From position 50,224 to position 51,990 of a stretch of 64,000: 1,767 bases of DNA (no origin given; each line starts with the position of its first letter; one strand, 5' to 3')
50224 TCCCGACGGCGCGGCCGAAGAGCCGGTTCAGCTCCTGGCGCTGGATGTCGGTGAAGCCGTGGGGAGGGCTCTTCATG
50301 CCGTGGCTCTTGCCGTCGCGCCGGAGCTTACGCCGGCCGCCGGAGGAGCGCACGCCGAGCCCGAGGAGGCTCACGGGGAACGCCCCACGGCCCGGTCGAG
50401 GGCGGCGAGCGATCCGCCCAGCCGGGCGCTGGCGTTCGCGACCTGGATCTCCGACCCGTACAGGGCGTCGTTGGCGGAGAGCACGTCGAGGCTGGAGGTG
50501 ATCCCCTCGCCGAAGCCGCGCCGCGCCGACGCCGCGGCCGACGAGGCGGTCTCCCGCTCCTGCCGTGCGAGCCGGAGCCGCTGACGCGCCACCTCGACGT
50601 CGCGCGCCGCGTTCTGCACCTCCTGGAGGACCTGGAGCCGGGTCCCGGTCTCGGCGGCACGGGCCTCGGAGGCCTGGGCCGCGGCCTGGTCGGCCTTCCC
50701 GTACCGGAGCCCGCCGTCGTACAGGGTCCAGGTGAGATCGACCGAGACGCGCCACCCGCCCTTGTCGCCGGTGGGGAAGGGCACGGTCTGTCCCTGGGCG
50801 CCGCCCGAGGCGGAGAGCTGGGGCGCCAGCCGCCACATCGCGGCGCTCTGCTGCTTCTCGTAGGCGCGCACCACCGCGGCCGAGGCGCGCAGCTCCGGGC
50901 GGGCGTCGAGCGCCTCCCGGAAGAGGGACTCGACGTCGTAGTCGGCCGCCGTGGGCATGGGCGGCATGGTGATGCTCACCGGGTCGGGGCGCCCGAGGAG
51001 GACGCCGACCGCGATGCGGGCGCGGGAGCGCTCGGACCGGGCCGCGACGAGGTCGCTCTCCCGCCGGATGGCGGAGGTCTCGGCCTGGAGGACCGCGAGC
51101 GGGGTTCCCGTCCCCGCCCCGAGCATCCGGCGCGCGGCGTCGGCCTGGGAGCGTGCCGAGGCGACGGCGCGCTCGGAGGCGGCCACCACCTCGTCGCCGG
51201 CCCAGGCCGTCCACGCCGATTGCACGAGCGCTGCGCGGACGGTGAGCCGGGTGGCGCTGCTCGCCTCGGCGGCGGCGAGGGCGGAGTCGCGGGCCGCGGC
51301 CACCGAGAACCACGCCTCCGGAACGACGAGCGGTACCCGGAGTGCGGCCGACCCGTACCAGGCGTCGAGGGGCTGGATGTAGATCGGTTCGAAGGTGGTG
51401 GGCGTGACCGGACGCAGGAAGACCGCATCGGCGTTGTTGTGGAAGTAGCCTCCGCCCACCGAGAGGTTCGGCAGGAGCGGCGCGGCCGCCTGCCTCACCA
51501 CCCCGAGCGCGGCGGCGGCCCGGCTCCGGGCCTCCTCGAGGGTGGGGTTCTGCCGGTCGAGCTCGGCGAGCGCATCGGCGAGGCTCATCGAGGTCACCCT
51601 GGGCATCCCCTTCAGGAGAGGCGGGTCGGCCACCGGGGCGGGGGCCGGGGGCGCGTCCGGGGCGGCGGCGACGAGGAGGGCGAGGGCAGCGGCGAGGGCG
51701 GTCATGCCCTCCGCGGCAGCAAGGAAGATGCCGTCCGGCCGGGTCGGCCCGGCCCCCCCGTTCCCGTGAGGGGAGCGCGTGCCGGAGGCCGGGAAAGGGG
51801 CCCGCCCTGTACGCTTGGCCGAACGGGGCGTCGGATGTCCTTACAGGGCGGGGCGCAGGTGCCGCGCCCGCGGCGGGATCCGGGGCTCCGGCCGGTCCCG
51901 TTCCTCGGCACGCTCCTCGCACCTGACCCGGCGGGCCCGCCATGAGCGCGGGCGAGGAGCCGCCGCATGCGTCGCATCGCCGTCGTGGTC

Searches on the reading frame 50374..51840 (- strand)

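Call 8: search_protein_families(library=pfam, proteins=[window:50374-51840:-], max_evalue=0.001)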
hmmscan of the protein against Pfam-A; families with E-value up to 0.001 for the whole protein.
window:50374-51840:- (489 aa): 1 family
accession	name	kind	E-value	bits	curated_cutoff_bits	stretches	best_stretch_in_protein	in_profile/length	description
PF02321.23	OEP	-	2.5e-47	161.5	22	2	304-486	2-187/187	Outer membrane efflux protein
